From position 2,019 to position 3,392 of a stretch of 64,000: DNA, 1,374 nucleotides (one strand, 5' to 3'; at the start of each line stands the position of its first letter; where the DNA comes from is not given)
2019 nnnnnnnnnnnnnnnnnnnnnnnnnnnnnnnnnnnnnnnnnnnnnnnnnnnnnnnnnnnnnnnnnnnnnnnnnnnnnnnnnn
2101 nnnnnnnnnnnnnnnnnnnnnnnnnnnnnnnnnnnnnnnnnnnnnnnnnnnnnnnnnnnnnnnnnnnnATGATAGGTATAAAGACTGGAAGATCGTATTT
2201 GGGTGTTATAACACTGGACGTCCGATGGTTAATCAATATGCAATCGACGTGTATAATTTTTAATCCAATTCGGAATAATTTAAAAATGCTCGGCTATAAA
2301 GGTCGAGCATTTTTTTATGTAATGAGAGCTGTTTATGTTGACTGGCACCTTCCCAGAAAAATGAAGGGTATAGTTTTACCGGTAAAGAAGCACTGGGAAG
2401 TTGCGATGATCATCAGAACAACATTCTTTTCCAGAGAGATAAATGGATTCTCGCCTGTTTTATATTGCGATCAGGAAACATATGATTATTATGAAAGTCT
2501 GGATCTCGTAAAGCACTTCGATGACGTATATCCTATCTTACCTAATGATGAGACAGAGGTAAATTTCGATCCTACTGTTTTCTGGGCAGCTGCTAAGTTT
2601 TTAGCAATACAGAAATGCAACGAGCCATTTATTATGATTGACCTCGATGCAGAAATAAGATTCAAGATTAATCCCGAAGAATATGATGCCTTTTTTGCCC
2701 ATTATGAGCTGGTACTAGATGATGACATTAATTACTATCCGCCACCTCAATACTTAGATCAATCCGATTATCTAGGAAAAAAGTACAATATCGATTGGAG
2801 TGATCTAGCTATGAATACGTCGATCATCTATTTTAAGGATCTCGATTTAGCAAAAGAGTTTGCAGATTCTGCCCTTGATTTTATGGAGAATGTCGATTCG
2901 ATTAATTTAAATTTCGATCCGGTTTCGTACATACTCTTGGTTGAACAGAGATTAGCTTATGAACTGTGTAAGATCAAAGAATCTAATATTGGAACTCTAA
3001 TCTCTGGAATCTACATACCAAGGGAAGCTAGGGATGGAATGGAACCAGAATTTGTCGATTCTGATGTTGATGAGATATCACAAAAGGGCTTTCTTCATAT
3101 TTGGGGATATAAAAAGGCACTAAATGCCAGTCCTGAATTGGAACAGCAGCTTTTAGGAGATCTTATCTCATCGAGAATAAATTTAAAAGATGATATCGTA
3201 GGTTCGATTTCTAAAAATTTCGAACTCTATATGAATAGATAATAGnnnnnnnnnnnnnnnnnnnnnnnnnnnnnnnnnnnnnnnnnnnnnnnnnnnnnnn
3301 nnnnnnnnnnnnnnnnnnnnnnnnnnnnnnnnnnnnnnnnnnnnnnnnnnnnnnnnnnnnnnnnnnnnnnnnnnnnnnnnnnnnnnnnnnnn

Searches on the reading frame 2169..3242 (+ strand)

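Call 56: search_protein_families(library=phrogs, proteins=[window:2169-3242:+], max_evalue=0.00001)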
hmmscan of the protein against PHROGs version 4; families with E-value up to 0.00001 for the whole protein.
window:2169-3242:+ (357 aa): 0 families

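Call 72: search_protein_families(library=pfam, proteins=[window:2169-3242:+], max_evalue=0.001)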
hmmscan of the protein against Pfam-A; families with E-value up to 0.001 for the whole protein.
window:2169-3242:+ (357 aa): 1 family
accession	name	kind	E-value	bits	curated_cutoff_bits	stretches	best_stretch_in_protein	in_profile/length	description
PF20508.3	DUF6734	-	7.2e-10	39.2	27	1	136-328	81-272/286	Family of unknown function (DUF6734)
